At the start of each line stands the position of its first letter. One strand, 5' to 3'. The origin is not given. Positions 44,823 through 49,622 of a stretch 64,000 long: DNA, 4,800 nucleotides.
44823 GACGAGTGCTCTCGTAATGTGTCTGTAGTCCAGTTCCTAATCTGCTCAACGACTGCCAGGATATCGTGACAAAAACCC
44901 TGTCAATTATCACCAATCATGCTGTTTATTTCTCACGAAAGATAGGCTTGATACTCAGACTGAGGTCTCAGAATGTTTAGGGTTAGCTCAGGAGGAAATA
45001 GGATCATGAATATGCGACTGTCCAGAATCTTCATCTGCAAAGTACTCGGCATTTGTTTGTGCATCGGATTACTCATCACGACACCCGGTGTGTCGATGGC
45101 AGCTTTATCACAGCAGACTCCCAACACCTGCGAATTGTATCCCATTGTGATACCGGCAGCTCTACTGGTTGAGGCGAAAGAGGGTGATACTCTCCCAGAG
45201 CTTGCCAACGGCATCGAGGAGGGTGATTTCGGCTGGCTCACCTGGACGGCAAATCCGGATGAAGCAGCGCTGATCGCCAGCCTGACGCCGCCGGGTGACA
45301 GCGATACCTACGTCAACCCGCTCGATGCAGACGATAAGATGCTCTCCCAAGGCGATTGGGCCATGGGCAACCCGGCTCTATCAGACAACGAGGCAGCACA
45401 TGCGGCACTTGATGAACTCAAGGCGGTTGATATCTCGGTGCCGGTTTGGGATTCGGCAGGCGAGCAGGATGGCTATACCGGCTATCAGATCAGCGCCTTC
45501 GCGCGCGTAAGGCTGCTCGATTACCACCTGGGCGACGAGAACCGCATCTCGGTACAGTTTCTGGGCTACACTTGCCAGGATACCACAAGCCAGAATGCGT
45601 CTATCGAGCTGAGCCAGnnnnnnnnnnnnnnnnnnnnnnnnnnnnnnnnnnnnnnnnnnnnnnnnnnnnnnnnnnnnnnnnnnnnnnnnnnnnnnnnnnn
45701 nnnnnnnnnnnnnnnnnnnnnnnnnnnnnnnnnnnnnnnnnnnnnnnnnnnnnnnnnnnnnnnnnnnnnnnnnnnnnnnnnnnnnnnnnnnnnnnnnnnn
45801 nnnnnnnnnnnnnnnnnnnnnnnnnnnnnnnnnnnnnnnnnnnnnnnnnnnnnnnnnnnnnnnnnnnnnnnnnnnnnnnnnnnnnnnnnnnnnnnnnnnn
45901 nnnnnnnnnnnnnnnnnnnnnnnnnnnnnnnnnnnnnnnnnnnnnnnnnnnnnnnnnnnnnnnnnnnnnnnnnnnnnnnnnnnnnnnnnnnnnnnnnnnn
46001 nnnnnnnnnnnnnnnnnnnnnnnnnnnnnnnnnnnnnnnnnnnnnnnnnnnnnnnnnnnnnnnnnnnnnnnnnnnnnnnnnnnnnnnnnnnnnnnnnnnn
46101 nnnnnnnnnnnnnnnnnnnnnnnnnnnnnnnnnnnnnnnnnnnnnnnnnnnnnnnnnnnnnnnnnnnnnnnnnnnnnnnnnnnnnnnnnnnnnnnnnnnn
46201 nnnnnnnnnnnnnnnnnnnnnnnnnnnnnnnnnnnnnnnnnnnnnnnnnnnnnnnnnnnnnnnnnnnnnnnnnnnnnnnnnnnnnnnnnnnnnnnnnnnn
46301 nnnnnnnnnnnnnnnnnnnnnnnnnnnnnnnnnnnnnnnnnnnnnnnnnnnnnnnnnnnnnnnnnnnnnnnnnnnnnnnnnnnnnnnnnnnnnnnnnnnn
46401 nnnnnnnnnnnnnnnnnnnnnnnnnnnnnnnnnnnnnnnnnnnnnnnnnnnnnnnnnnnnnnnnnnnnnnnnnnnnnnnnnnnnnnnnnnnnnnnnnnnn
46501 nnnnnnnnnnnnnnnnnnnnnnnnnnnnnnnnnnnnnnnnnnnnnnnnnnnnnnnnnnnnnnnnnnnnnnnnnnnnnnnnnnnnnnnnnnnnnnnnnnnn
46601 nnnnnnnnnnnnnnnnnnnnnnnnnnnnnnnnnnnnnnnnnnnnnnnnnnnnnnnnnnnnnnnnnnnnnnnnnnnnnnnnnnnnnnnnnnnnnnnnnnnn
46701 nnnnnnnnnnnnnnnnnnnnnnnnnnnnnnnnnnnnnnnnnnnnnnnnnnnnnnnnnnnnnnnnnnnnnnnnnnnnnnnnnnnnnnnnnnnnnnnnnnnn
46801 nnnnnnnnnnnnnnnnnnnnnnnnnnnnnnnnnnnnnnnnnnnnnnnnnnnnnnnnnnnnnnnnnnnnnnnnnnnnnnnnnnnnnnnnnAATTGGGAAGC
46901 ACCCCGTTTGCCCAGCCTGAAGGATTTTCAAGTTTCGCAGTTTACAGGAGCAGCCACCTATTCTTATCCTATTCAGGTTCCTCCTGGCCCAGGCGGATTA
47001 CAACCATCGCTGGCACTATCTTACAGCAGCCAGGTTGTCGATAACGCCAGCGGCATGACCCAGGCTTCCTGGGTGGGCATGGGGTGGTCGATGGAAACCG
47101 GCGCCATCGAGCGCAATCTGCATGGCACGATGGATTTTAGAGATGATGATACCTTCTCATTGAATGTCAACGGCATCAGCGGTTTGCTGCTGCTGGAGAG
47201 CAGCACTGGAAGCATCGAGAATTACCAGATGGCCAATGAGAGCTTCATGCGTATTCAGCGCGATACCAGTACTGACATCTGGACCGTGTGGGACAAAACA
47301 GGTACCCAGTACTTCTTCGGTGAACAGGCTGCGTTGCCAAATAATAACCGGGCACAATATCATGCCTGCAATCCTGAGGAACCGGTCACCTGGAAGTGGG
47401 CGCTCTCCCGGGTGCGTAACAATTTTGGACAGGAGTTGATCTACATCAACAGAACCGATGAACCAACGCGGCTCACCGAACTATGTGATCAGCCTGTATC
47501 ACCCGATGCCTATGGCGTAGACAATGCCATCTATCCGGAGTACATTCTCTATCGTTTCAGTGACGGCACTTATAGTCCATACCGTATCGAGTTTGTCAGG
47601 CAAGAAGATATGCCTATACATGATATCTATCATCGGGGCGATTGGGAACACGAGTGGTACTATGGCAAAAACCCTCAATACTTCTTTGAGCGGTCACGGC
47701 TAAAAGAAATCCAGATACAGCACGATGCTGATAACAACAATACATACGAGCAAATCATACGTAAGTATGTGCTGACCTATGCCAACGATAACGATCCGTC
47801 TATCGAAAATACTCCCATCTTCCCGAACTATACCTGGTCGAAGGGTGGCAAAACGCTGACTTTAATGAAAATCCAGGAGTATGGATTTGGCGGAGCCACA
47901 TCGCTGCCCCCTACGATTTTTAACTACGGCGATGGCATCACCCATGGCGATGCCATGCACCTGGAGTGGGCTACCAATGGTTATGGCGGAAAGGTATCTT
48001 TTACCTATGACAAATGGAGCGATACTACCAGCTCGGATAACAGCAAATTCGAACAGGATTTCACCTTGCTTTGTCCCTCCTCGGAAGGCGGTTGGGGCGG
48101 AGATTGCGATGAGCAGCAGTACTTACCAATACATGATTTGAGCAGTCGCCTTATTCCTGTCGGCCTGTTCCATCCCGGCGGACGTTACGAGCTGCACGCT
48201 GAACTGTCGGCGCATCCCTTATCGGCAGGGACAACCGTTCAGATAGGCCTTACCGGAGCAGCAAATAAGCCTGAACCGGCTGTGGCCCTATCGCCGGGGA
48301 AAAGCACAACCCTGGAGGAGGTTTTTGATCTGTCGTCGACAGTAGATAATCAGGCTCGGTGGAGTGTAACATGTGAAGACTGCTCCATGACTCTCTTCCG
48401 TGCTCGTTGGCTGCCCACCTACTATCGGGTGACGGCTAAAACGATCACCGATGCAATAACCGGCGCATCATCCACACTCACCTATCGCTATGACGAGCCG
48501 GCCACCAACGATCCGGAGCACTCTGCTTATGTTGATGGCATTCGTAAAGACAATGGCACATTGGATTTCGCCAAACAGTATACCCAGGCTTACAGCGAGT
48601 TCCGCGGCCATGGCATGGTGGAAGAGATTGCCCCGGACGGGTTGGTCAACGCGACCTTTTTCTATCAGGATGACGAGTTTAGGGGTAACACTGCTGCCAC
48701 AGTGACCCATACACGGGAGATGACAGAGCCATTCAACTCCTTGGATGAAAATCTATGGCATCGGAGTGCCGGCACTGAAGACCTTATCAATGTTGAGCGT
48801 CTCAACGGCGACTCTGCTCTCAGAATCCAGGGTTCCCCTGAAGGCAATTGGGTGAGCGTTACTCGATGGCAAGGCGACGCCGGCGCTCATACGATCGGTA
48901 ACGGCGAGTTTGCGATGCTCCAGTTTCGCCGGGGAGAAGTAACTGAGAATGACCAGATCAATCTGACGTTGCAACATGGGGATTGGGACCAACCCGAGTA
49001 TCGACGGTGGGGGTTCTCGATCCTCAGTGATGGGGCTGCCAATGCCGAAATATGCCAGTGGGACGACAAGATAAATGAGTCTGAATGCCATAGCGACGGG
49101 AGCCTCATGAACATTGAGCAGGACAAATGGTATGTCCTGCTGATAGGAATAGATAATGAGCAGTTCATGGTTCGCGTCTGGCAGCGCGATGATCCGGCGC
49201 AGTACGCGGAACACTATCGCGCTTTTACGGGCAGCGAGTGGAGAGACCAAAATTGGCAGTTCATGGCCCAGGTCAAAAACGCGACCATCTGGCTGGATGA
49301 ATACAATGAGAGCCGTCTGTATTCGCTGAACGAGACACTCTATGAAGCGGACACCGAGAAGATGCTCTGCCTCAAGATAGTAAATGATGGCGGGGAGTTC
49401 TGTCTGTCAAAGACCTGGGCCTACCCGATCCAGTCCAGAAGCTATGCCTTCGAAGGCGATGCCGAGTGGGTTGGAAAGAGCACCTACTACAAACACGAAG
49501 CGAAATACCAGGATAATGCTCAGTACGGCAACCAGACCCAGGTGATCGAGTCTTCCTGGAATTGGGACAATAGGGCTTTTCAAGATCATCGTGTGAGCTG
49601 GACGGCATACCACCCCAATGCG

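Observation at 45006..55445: Giant (about 3,480 codon) RHS/YD polymorphic toxin locus lacking canonical secretion and immunity partners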

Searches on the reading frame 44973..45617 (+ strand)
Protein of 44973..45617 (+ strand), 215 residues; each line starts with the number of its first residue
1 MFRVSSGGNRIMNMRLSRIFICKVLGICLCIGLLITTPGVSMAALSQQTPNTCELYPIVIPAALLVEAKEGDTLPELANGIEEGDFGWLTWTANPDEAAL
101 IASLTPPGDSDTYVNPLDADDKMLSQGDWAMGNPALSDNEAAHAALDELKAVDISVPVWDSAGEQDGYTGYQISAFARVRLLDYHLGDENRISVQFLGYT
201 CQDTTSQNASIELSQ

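Call 17: search_protein_families(library=pfam, proteins=[window:44973-45617:+], max_evalue=1)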
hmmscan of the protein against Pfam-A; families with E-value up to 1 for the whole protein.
window:44973-45617:+ (215 aa): 0 families

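Call 78: search_solved_structures(query=window:45096-45617:+, max_evalue=1)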
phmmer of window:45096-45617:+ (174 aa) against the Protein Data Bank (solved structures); distinct sequences matched with E-value up to 1: 18.
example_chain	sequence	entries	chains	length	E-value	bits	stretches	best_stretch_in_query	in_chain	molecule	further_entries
5mfd_A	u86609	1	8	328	0.00034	24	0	79-107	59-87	YIIIM''6AII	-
4v3o_A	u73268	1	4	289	0.0015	21.9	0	79-107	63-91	YIII_M5_AII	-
4plq_A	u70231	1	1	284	0.0016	21.8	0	79-107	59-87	Arm00011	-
4pls_A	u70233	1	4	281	0.0016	21.8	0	79-107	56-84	Arm00010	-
4plr_A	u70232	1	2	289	0.0018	21.6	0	79-107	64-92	Arm00008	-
4d49_A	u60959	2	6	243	0.065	16.6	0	77-123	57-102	ARMADILLO REPEAT PROTEIN ARM00027 | YIII(Dq.V1)4CPAF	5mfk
6sa6_A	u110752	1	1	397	0.068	16.5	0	79-107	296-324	DARPin-Armadillo fusion A5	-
5mfi_A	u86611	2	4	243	0.1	15.9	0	77-123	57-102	YIII(Dq.V2)4CqI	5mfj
5aei_A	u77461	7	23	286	0.17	15.2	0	79-107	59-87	DESIGNED ARMADILLO REPEAT PROTEIN YIIIM5AII | YIIIM5AII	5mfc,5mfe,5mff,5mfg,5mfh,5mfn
8oh7_A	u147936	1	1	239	0.29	14.5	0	79-107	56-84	Designed Armadillo repeat protein with four internal modules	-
7qnp_AAA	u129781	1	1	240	0.31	14.4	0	79-107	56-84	Designed Armadillo Repeat Protein N(A4)M4C(AII)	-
4db8_A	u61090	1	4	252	0.36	14.2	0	79-107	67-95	Armadillo-repeat Protein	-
4i5r_A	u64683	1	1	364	0.53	13.6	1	32-66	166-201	Chimeric cel6A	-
1qk0_A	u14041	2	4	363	0.79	13.1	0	32-62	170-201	CELLOBIOHYDROLASE CEL6A (FORMERLY CALLED CBH II)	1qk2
1hgw_A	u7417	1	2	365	0.79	13.1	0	32-62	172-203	CELLOBIOHYDROLASE CEL6A (FORMERLY CALLED CBH II)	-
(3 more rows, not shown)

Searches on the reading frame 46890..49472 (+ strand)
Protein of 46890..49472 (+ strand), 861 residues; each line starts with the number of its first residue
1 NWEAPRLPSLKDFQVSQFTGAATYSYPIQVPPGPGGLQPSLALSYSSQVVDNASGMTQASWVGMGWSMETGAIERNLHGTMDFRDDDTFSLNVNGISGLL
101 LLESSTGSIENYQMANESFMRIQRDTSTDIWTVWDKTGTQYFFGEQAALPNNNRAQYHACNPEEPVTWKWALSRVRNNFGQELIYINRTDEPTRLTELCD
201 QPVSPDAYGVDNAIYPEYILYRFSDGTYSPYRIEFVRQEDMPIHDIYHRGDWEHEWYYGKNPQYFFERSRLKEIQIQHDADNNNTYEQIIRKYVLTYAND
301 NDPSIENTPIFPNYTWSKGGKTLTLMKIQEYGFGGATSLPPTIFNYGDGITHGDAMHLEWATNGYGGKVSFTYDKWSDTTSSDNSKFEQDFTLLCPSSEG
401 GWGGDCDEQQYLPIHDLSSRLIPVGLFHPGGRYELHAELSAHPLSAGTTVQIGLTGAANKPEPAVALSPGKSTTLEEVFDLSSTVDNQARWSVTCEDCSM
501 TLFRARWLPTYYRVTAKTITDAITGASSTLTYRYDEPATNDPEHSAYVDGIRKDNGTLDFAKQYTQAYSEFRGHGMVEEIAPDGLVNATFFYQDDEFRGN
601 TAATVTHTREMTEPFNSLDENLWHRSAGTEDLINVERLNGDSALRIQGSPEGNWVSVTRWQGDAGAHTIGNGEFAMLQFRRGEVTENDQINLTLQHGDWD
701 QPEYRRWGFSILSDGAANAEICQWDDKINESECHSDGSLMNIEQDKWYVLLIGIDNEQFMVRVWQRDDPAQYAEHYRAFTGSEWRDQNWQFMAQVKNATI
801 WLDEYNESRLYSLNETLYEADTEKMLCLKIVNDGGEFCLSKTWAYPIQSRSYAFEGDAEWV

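Call 31: find_homologous_proteins(query=window:46890-49472:+, max_evalue=0.00001)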
Query window:46890-49472:+ (861 aa): 114 proteins with E <= 0.00001 among 8000 candidates.
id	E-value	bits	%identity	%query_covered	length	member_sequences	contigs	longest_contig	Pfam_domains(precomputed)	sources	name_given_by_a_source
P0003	2.1e-153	531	37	100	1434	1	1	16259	PF20041.6,PF05593.20,PF03534.19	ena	-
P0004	8.8e-151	522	39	96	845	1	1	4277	PF03534.19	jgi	jgi:hypothetical protein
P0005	3.2e-115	404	34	99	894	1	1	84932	PF03534.19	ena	-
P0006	1.6e-111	392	35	100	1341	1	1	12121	PF03534.19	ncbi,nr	ncbi:MAG: hypothetical protein PHD58_01500, partial [Anaerolineales bacterium]|nr:hypothetical prote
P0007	2.8e-106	375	39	70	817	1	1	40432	PF03534.19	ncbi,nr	ncbi:MAG TPA: SpvB/TcaC N-terminal domain-containing protein, partial [Anaerolineales bacterium]|nr:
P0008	3.6e-105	371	36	88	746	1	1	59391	PF03534.19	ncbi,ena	-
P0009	1.7e-99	352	34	100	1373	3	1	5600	PF05593.20,PF03534.19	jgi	jgi:YD repeat-containing protein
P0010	5.3e-97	344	33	100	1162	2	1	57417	PF03534.19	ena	-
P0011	1.7e-96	342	33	91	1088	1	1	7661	PF03534.19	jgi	jgi:hypothetical protein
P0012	2.0e-95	339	36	73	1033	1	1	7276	PF03534.19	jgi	jgi:hypothetical protein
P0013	2.3e-94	335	36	71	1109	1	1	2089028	PF03534.19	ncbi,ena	-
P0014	7.1e-93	330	44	50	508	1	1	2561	PF03534.19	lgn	-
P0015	9.8e-93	330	35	88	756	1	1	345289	PF03534.19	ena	-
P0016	1.2e-92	330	32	100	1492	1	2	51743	PF03534.19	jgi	jgi:hypothetical protein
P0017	2.3e-92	329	38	70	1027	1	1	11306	PF03534.19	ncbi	ncbi:MAG: SpvB/TcaC N-terminal domain-containing protein, partial [Chloroflexota bacterium]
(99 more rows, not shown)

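Call 32: find_encoding_contigs(protein=P0013, flank=10000, max_places=2)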
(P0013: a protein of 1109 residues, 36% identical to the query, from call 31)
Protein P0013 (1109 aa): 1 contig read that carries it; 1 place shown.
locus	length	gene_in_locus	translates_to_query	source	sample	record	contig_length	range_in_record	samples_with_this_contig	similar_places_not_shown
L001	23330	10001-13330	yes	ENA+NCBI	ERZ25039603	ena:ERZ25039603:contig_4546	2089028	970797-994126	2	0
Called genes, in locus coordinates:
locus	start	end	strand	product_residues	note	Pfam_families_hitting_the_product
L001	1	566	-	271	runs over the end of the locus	PF04227:Indigoidine_A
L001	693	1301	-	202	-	PF00294:PfkB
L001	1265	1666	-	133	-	PF00294:PfkB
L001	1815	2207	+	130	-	PF03259:Robl_LC7 (weak)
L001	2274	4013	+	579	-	PF00069:Pkinase, PF07714:PK_Tyr_Ser-Thr, PF03109:ABC1 (weak)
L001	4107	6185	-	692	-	-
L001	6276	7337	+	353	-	PF13541:ChlI, PF05496:RuvB_N (faint), PF00158:Sigma54_activat (faint), PF00493:MCM (faint), PF01078:Mg_chelatase, PF07728:AAA_5 (weak)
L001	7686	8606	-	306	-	PF01464:SLT (faint)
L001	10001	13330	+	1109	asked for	PF03534:SpvB (weak)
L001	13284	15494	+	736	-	PF20041:DUF6443, PF05593:RHS_repeat (faint), PF25023:TEN_YD-shell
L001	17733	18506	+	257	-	-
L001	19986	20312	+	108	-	-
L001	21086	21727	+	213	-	PF13481:AAA_25 (weak), PF13191:AAA_16, PF07728:AAA_5 (weak), PF13401:AAA_22 (weak), PF13671:AAA_33 (faint), PF00004:AAA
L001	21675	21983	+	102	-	-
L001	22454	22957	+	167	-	PF18173:bacHORMA_2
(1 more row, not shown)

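Call 33: find_encoding_contigs(protein=P0003, flank=10000, max_places=2)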
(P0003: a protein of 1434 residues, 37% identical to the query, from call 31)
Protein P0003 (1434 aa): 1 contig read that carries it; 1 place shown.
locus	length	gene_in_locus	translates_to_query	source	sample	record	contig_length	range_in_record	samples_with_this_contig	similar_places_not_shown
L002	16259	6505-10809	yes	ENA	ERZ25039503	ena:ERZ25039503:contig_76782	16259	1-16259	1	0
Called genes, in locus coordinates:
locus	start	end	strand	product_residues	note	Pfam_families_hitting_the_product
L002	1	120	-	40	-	?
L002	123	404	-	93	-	-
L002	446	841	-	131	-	-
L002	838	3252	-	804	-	PF12965:DUF3854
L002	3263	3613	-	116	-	-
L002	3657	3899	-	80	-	-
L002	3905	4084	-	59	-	-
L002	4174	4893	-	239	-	-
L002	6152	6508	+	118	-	-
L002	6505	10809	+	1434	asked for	PF03534:SpvB (weak), PF05593:RHS_repeat (faint), PF20041:DUF6443 (weak)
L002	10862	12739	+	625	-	PF25023:TEN_YD-shell (faint)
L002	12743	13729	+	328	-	-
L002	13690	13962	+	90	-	-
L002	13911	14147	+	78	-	-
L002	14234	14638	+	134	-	-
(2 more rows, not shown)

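Call 34: find_related_loci(query=window:46890-49472:+, collection=genome_contigs, flank=10000)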
Query window:46890-49472:+ (861 aa) in genome_contigs; peptide patterns used: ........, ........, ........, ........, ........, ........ (x = any residue, [..] = any of these).
57 stretches matched a pattern, but none encodes a relative of the query by tblastn (E <= 1e-3).
